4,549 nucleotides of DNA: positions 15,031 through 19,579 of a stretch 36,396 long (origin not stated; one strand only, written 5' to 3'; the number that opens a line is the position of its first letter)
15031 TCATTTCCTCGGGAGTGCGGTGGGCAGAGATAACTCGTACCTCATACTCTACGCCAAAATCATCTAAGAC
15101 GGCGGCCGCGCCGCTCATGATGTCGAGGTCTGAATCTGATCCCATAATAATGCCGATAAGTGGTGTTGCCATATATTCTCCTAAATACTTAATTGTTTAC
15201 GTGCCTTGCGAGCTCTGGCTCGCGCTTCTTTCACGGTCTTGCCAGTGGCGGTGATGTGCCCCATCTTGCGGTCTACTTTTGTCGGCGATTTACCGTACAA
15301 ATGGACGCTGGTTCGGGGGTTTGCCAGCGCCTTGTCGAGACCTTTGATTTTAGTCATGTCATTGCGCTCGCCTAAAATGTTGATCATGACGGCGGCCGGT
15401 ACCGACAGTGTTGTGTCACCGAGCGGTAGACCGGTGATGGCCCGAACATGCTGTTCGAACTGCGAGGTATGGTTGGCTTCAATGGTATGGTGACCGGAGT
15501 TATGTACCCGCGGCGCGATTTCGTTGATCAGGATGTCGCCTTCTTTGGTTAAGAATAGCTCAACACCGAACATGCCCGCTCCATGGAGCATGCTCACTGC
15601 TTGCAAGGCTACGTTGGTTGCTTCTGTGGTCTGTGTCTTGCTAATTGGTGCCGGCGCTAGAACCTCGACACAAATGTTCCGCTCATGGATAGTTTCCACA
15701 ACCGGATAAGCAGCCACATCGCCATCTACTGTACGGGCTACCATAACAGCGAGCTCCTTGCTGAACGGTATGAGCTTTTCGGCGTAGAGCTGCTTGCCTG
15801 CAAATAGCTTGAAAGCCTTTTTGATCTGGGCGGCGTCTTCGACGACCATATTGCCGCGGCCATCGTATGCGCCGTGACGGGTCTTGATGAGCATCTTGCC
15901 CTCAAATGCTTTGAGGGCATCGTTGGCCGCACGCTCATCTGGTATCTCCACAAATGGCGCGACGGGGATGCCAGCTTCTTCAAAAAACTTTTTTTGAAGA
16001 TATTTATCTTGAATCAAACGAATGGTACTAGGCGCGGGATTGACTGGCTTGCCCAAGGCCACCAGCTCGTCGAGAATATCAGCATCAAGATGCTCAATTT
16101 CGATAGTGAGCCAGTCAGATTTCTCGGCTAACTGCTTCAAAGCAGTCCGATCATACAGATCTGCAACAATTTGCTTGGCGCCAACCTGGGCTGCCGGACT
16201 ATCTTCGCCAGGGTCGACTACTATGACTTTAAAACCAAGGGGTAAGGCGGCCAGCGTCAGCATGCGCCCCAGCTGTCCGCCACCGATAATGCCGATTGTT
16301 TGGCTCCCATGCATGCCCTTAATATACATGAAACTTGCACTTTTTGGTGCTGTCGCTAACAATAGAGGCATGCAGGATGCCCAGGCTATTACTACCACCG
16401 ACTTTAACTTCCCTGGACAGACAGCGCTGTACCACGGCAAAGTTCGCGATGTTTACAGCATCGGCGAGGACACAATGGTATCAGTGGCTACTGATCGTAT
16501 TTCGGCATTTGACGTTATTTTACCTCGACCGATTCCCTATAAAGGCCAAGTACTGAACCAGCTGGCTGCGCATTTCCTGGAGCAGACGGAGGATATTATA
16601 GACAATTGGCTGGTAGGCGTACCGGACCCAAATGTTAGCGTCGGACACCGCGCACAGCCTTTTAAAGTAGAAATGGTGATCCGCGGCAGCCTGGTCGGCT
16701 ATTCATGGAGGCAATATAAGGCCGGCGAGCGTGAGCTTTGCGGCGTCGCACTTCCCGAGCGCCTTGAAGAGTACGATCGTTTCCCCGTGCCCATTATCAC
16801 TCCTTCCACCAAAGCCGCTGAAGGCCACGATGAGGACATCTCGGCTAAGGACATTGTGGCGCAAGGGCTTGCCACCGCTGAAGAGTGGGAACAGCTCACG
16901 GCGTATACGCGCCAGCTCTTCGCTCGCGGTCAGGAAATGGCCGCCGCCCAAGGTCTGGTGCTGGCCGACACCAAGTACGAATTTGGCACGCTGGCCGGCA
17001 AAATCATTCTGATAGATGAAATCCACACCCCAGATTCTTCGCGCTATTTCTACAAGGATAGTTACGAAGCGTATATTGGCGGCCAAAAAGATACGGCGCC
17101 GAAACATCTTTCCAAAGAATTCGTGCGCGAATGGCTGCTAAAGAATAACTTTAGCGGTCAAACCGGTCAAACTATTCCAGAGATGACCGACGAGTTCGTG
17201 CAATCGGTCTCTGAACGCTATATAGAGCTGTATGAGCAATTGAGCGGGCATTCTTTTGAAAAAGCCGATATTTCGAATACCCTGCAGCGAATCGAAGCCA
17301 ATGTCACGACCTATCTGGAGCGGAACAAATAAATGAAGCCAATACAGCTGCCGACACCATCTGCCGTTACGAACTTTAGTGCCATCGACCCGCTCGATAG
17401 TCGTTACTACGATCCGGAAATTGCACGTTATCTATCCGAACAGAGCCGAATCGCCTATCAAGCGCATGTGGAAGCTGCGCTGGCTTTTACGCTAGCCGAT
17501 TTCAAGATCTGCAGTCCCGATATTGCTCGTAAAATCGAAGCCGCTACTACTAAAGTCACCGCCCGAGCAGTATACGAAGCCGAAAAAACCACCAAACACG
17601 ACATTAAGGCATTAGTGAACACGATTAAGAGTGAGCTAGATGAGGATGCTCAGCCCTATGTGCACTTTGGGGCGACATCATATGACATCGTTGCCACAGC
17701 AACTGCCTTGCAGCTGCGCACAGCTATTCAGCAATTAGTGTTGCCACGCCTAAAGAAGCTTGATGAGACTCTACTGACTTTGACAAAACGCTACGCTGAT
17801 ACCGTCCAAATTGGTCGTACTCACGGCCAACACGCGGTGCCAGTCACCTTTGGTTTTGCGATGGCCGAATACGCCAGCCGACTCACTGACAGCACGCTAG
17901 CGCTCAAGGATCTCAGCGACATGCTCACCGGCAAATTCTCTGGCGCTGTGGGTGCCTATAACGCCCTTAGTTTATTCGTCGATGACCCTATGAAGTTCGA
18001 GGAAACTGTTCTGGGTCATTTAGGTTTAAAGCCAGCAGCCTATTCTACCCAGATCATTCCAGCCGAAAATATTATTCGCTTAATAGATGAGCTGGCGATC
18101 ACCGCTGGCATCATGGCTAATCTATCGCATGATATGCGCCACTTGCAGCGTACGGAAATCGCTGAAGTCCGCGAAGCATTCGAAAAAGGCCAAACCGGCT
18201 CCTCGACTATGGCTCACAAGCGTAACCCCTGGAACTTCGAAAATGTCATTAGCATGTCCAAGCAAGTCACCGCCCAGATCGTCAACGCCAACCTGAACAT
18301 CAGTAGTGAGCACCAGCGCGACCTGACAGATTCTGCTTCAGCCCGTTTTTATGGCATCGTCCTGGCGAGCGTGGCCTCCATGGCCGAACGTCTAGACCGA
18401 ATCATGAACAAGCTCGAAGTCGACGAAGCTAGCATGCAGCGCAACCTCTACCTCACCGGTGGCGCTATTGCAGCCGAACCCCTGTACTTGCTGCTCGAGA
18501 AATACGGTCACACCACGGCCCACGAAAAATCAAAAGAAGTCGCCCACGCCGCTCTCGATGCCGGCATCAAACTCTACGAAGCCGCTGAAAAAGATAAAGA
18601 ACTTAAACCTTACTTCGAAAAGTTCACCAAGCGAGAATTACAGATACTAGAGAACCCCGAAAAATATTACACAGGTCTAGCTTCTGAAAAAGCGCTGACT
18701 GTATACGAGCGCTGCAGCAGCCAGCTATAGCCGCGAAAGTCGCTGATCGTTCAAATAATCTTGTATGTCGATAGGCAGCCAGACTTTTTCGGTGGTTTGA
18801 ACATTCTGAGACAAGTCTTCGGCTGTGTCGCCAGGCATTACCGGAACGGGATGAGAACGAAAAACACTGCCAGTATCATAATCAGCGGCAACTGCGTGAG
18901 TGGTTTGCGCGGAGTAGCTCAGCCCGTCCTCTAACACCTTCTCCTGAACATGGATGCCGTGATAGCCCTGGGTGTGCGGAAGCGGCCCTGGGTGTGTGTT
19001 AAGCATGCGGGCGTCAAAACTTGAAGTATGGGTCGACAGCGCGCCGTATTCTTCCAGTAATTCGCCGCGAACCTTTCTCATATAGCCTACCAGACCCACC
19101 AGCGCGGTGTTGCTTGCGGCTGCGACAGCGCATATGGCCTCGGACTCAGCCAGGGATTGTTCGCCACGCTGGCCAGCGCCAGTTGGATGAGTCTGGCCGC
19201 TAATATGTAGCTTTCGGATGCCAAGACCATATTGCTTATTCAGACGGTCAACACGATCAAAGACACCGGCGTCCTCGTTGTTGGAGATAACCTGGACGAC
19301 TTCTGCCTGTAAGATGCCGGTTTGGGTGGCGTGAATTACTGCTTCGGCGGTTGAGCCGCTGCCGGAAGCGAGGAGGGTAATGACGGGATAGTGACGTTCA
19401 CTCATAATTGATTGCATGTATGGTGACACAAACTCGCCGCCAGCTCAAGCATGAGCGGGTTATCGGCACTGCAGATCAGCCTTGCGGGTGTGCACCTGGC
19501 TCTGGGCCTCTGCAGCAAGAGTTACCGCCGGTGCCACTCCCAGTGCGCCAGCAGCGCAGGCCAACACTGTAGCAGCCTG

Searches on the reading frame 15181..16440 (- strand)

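Call 32: search_protein_families(library=pfam, proteins=[window:15181-16440:-], max_evalue=0.01)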
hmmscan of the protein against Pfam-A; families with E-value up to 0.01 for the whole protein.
window:15181-16440:- (419 aa): 11 families
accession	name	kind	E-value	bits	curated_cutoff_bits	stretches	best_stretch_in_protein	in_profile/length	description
PF02222.28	ATP-grasp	-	7.1e-59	198.9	27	1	152-328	2-179/179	ATP-grasp domain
PF22660.2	RS_preATP-grasp-like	-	1.5e-27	96.3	27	1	47-144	2-98/98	Ribonucleotide synthetase preATP-grasp domain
PF17769.7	PurK_C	-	8.6e-19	67.4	22.6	1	350-409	1-56/56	Phosphoribosylaminoimidazole carboxylase C-terminal domain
PF21244.3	PurT_C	-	2.4e-10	40.2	26.7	1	360-416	12-67/68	PurT, C-terminal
PF07478.18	Dala_Dala_lig_C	-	2.7e-06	27.5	24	1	258-309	122-173/204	D-ala D-ala ligase C-terminus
PF02655.19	ATP-grasp_3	-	2.2e-05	25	23.2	1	143-313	1-158/160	ATP-grasp domain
PF02826.25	2-Hacid_dh_C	-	2.8e-05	24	25.1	1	46-115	36-99/178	D-isomer specific 2-hydroxyacid dehydrogenase, NAD binding domain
PF18603.7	LAL_C2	-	0.00048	20.8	29.4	1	390-419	46-75/78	L-amino acid ligase C-terminal domain 2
PF02737.24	3HCDH_N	-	0.0016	18.8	22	0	48-104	1-55/180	3-hydroxyacyl-CoA dehydrogenase, NAD binding domain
PF14397.11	ATPgrasp_ST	-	0.0037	16.9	31.4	0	133-205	10-84/278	Sugar-transfer associated ATP-grasp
PF03807.23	F420_oxidored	-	0.0063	17.5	21.6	0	48-90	1-45/94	NADP oxidoreductase coenzyme F420-dependent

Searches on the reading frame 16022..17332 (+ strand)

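Call 32: search_protein_families(library=pfam, proteins=[window:16022-17332:+], max_evalue=0.01)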
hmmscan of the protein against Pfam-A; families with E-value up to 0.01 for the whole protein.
window:16022-17332:+ (436 aa): 1 family
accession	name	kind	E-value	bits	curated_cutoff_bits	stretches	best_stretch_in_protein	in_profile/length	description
PF01259.24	SAICAR_synt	-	2.5e-65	221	20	1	136-375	2-222/233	SAICAR synthetase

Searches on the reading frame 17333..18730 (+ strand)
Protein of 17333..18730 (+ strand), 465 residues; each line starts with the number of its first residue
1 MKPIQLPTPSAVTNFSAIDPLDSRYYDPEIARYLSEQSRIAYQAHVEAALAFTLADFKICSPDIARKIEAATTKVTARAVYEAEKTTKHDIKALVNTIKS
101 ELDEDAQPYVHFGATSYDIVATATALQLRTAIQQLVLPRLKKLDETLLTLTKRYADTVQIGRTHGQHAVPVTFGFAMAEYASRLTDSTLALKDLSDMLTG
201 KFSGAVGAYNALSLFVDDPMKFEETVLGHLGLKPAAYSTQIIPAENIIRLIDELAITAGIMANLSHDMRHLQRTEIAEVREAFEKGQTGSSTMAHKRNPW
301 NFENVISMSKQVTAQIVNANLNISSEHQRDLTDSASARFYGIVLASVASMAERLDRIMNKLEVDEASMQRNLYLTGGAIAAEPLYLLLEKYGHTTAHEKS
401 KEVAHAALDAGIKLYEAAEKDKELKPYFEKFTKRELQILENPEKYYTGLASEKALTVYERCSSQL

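Call 32: search_protein_families(library=pfam, proteins=[window:17333-18730:+], max_evalue=0.01)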
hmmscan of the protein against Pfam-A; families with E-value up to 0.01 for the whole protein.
window:17333-18730:+ (465 aa): 3 families
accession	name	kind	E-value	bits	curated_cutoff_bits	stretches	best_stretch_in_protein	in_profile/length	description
PF00206.25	Lyase_1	-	1.9e-44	152.8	27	1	33-312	17-310/312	Lyase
PF08328.16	ASL_C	-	5.4e-14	52.7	35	1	325-406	1-81/115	Adenylosuccinate lyase C-terminal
PF19333.4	FAXC_N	-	0.00095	19.7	27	1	320-390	20-83/104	Failed axon connections homolog N-terminus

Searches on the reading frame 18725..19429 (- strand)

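Call 32: search_protein_families(library=pfam, proteins=[window:18725-19429:-], max_evalue=0.01)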
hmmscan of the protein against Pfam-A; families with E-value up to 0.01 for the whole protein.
window:18725-19429:- (234 aa): 1 family
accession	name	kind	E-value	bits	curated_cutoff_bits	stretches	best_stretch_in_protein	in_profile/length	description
PF00551.24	Formyl_trans_N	-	7.4e-20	71.9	26.1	1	18-219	4-178/181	Formyl transferase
